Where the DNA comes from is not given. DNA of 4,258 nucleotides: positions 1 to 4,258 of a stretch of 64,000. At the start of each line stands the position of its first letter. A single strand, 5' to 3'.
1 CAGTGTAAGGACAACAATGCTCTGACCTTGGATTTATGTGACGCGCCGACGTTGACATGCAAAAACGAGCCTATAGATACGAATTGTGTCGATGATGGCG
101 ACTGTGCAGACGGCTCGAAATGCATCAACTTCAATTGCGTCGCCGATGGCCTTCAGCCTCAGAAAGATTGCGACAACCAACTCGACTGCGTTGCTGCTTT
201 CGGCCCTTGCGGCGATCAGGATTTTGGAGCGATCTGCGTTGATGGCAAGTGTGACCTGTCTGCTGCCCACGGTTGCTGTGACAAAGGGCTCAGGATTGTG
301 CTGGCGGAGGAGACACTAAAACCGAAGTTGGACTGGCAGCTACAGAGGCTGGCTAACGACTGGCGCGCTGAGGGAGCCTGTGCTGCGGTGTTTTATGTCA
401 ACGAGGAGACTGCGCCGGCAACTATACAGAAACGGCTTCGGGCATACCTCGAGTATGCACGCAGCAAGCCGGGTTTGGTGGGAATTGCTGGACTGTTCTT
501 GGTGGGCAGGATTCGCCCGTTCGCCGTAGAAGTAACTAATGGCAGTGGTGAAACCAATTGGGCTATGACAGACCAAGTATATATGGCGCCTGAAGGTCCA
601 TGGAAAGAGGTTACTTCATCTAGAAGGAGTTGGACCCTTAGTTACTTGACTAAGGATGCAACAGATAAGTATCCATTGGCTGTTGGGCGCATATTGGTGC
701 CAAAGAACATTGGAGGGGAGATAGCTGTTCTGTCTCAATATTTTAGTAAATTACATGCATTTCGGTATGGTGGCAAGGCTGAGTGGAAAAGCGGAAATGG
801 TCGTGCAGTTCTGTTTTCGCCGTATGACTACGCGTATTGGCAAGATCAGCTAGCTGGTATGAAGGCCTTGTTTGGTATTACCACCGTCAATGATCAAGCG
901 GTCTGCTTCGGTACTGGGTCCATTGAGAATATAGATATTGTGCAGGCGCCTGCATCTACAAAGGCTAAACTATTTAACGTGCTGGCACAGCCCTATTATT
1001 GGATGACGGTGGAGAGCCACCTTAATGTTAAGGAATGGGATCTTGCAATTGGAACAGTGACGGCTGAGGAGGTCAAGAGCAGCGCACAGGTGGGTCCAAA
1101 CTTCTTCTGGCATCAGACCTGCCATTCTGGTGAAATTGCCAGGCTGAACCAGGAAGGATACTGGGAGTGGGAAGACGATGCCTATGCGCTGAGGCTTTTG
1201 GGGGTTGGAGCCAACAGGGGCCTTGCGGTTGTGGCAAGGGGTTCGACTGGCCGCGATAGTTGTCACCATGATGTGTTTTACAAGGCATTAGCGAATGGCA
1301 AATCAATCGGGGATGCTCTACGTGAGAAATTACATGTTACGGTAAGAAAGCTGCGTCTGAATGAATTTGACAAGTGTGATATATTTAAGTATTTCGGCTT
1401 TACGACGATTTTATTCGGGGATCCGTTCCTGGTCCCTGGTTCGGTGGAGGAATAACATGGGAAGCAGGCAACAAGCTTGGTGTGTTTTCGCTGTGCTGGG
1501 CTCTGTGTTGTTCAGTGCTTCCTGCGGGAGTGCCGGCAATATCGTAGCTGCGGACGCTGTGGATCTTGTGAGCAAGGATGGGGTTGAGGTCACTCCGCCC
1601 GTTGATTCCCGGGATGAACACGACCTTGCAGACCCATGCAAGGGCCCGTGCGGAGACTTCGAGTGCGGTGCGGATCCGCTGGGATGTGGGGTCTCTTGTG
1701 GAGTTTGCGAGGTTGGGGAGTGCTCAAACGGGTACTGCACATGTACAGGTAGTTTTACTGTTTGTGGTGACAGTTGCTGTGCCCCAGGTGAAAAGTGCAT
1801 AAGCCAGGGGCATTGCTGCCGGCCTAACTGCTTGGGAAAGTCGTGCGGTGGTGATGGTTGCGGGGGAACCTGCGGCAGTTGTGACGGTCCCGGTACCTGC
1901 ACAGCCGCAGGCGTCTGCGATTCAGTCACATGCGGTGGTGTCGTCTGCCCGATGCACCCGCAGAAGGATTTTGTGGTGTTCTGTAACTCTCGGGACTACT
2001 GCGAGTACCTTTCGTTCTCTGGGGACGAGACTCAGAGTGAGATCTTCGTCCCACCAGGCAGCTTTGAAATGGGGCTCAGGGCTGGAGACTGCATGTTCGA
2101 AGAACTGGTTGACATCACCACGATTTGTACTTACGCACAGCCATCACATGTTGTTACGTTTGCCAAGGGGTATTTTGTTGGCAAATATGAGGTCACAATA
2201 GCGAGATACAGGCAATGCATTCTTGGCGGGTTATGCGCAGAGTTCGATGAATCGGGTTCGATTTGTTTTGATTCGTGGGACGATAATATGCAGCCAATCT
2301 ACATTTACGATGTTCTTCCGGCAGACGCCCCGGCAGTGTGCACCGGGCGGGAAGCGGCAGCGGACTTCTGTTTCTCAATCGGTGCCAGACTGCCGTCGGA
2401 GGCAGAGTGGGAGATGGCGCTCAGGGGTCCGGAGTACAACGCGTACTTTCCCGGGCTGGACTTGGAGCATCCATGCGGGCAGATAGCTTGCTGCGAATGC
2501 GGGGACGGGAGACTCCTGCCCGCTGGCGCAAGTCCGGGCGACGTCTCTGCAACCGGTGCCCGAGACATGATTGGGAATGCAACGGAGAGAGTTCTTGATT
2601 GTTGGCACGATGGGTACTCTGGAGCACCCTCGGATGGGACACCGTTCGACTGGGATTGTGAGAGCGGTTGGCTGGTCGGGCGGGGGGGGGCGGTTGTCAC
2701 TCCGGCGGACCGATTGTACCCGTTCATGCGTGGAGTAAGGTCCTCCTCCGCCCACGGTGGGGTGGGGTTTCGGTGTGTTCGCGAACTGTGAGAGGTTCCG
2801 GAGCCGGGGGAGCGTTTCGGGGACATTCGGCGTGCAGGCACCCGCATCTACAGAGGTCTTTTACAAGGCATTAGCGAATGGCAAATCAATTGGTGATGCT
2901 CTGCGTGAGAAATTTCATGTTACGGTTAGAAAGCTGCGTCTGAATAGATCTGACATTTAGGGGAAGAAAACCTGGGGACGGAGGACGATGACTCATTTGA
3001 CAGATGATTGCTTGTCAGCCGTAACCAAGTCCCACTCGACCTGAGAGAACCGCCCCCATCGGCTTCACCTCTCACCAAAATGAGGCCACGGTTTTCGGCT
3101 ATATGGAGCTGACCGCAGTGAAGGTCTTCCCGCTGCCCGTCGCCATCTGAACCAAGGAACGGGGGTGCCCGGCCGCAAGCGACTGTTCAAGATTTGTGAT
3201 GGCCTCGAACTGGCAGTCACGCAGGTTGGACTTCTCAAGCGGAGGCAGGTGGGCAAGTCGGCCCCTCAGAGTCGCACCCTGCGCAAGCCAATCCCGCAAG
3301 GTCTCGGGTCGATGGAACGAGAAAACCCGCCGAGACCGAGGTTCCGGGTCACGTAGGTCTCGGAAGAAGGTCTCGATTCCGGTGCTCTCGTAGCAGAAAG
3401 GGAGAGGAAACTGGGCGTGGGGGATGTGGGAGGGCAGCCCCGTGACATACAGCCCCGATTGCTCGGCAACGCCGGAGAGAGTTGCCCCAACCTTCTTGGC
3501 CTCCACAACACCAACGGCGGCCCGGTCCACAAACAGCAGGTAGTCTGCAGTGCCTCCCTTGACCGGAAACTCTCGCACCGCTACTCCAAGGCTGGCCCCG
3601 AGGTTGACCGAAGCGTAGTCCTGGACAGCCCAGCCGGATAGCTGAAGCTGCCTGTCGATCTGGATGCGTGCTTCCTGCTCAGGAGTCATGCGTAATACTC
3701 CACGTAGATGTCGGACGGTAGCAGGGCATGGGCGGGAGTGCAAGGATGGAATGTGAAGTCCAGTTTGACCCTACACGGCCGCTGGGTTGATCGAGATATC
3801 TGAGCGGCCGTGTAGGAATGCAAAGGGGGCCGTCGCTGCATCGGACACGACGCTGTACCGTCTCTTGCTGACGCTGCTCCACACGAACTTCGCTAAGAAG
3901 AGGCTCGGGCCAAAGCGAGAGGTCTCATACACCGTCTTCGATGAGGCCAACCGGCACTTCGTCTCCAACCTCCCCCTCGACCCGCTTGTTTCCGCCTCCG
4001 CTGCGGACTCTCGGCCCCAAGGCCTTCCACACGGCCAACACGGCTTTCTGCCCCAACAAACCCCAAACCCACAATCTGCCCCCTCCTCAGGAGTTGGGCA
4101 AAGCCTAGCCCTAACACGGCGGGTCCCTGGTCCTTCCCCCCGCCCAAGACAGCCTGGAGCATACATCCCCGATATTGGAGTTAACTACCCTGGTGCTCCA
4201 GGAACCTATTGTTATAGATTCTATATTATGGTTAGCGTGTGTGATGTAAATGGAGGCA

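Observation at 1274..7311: Gene-decay / rearrangement zone: three gene remnants around the Cys-rich genes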

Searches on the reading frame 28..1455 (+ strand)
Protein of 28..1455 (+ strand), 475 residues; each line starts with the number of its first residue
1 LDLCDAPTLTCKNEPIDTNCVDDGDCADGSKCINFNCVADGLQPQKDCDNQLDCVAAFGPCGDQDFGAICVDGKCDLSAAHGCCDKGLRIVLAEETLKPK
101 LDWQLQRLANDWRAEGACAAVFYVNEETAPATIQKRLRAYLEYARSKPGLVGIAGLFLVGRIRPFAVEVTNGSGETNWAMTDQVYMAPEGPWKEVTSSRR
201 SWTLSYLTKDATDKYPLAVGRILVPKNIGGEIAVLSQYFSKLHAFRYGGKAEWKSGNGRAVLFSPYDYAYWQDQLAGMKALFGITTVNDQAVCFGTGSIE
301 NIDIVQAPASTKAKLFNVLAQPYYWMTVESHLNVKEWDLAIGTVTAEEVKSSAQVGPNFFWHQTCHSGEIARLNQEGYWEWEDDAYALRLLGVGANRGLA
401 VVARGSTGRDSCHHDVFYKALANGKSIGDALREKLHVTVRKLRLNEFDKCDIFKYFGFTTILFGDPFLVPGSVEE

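Call 5: search_protein_families(library=pfam, proteins=[window:28-1455:+], max_evalue=0.01)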
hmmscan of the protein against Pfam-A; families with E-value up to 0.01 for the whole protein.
window:28-1455:+ (475 aa): 0 families

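Call 21: find_homologous_proteins(query=window:298-1455:+)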
Query window:298-1455:+: 4755 candidates shared short words with the query, none scored E <= 0.001.
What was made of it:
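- Tried and rejected: The word-indexed homologue search with the gene-1 C-domain found nothing, not even the protein itself (call 21).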

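Call 27: search_protein_representatives(protein=window:298-1455:+)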
Query: 385 residues. Proteins with E-value up to 0.001 (for the whole library): 12; up to 1e-10: 4; up to 1e-30: 2. The best 12 are listed.
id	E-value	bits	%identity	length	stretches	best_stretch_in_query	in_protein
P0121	7.8e-264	890.8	100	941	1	2-385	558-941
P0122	2.2e-82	293.4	42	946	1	2-380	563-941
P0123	1.5e-25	106.4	29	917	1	4-378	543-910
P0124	6.1e-20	87.9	29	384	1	13-380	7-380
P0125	9.5e-09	51.0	32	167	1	233-378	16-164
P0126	9.8e-09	51.0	81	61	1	322-358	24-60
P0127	2.1e-08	49.9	27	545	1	5-380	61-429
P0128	1.2e-06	44.1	29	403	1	12-383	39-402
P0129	2.1e-05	40.0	34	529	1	2-159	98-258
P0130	5.9e-04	35.2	28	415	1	9-343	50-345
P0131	7.2e-04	35.0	33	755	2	65-164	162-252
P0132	1.0e-03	34.5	32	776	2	140-207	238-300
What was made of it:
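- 1..1455 (+): 3' 484 codons of gene 1. The full gene is 941 aa and starts 1371 nt before the window. It has a Cys-rich N-terminal half and a ~385-aa C-domain with a gingipain/caspase-like fold. An exhaustive HMMER search found only 12 proteins in 1.84 billion representatives (call 27).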

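Call 29: find_encoding_contigs(protein=P0122, flank=10000)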
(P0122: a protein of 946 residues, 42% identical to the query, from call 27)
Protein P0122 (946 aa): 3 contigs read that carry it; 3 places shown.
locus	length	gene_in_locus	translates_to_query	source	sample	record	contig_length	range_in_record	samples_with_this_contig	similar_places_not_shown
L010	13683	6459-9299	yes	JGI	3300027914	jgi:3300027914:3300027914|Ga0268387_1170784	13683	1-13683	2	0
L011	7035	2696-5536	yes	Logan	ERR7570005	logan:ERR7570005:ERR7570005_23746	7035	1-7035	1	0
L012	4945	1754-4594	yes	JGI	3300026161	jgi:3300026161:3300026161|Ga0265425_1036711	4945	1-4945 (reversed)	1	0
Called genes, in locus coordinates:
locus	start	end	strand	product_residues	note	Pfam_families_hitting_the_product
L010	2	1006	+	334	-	?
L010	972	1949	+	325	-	-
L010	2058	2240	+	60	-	PF14168:YjzC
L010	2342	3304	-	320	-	PF02899:Phage_int_SAM_1, PF00589:Phage_integrase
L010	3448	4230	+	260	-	-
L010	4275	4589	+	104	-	-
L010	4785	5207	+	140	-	-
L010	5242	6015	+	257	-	-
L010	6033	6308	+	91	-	-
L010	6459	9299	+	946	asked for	PF00526:Dicty_CTDC (faint)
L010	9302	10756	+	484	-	PF03781:FGE-sulfatase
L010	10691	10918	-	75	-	-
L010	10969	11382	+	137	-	-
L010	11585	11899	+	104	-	PF14076:DUF4258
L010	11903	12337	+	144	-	-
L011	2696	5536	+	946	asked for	PF00526:Dicty_CTDC (faint)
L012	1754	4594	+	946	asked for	PF00526:Dicty_CTDC (faint)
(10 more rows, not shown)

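Call 30: find_encoding_contigs(protein=P0123, flank=10000)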
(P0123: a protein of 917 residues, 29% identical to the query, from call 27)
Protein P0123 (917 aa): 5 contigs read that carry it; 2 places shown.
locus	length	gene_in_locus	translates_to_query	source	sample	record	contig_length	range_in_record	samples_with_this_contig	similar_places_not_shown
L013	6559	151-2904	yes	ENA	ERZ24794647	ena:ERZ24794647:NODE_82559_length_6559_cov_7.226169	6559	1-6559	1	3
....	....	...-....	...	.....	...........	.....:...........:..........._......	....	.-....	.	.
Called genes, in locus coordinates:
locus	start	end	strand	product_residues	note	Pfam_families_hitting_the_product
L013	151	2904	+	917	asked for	-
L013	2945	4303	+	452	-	PF03781:FGE-sulfatase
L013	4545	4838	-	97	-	PF00216:Bac_DNA_binding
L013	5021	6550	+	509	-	-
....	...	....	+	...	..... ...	-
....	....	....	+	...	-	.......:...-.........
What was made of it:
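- One of these lies next to a phage-type integrase (calls 29-30).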

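Call 38: find_encoding_contigs(protein=P0126, flank=10000, max_places=10)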
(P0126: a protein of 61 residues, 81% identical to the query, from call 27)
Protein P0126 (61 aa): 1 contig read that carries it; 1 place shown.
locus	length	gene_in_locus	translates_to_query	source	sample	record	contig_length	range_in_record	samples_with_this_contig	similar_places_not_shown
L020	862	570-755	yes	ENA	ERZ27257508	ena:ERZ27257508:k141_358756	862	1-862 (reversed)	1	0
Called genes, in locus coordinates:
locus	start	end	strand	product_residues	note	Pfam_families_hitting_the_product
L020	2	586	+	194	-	?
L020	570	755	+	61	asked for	-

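Call 61: predict_structure(alignment_id=A2)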
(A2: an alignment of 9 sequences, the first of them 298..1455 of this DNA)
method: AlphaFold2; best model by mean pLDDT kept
length: 385 residues; sequences in the alignment: 9
mean_pLDDT: 66.1   pTM: 0.69
mean pLDDT of the five models: 66.1, 65.6, 61.3, 60.9, 59.8
residues with pLDDT >= 90: 16; 70-90: 169; 50-70: 119; < 50: 81
segments of 3 or more residues with pLDDT < 50: 77-93, 105-125, 276-281, 292-308, 316-318, 363-367, 380-385
pLDDT, mean of each block of 10 residues (from residue 1): 92 91 78 85 81 74 73 56 37 54 49 39 51 67 82 68 60 80 80 71 73 83 83 77 65 69 54 54 58 43 45 50 76 77 76 66 51 57 41
secondary structure, 60 per line:
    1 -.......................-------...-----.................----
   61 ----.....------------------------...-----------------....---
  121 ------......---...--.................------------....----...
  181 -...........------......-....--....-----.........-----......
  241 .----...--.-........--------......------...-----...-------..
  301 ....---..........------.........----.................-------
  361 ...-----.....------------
elements in order: E2-4 H5-24 E32-34 H40-56 E65-69 E94-96 H114-117 E127-132 H141-157 E170-173 H182-192 H199-204 E206-209 E212-215 H222-229 E235-241 E246-248 E253-255 H256-260 E269-274 E281-283 E289-291 E299-304 E308-317 H324-332 H337-353 E369-373

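Call 63: fold_search(model_id=the predicted structure, library=pdb)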
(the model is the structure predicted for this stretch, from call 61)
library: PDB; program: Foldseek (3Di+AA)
matches with E <= 10: 609; with E <= 0.001: 0
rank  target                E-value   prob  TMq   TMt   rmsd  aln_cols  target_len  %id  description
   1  1cvr                  2.0e-03  0.96  0.28  0.26   9.2       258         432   12  Crystal structure of the Arg specific cysteine proteinase gingipain R (RGPB) (released 2000-03-01)
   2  4ief_D                6.9e-03  0.91  0.38  0.35  11.6       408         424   12  Complex of Porphyromonas gingivalis RgpB pro- and mature domains (released 2013-04-10)
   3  4ief_B                1.7e-02  0.80  0.38  0.35  12.5       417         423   12  Complex of Porphyromonas gingivalis RgpB pro- and mature domains (released 2013-04-10)
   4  9jrf_D                1.7e-02  0.18  0.16  0.09  18.7       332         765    9  Structure of ionotropic glutamate receptor mGluD1 complexed with D-serine (released 2026-04-08)
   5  4hqr_B                2.5e-02  0.51  0.20  0.30  11.6       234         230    8  Crystal Structure of mutant form of Caspase-7 (released 2013-09-11)
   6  9jrd_B                3.2e-02  0.15  0.16  0.09  18.7       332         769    9  Structure of glutamate receptor mGluD1 (released 2026-04-08)
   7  9jrd_D                3.2e-02  0.15  0.16  0.09  18.7       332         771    9  Structure of glutamate receptor mGluD1 (released 2026-04-08)
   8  9jrf_A                3.2e-02  0.15  0.16  0.09  18.7       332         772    9  Structure of ionotropic glutamate receptor mGluD1 complexed with D-serine (released 2026-04-08)
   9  9jre_C                3.2e-02  0.15  0.16  0.09  18.7       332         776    9  Structure of the A654C substituted ionotropic glutamate receptor mGluD1 (released 2026-04-08)
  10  5kc9_B                3.6e-02  0.14  0.16  0.16  18.7       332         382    9  Crystal structure of the amino-terminal domain (ATD) of iGluR Delta-1 (GluD1) (released 2016-07-27)
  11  5wxj_B                3.8e-02  0.14  0.18  0.18  18.8       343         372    9  Apo EarP (released 2018-02-28)
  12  5wxj_A                4.6e-02  0.13  0.20  0.20  19.3       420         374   10  Apo EarP (released 2018-02-28)
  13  1m72_C                5.5e-02  0.41  0.20  0.28  11.1       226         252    8  Crystal Structure of Caspase-1 from Spodoptera frugiperda (released 2004-01-20)
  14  3deh_D                5.8e-02  0.63  0.21  0.32   9.5       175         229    9  Crystal Structures of Caspase-3 with Bound Isoquinoline-1,3,4-trione Derivative Inhibitors (released 2008-09-02)
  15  1m72_A                6.2e-02  0.63  0.20  0.29   7.2       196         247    6  Crystal Structure of Caspase-1 from Spodoptera frugiperda (released 2004-01-20)
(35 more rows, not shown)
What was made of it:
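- Closest known: Clan CD cysteine peptidases. Same: The gene-1 C-domain model matches gingipain R and caspases best (call 63).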

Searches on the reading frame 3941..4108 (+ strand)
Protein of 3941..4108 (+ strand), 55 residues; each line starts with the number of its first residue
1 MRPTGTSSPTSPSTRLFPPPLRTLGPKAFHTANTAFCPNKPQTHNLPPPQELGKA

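Call 71: search_protein_families(library=pfam, proteins=[window:3941-4108:+], max_evalue=1)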
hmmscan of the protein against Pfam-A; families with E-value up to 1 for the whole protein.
window:3941-4108:+ (55 aa): 1 family
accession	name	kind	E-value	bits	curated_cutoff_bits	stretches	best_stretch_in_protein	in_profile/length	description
PF15288.11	zf-CCHC_6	-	0.0032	17.8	22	1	30-54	12-35/42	Zinc knuckle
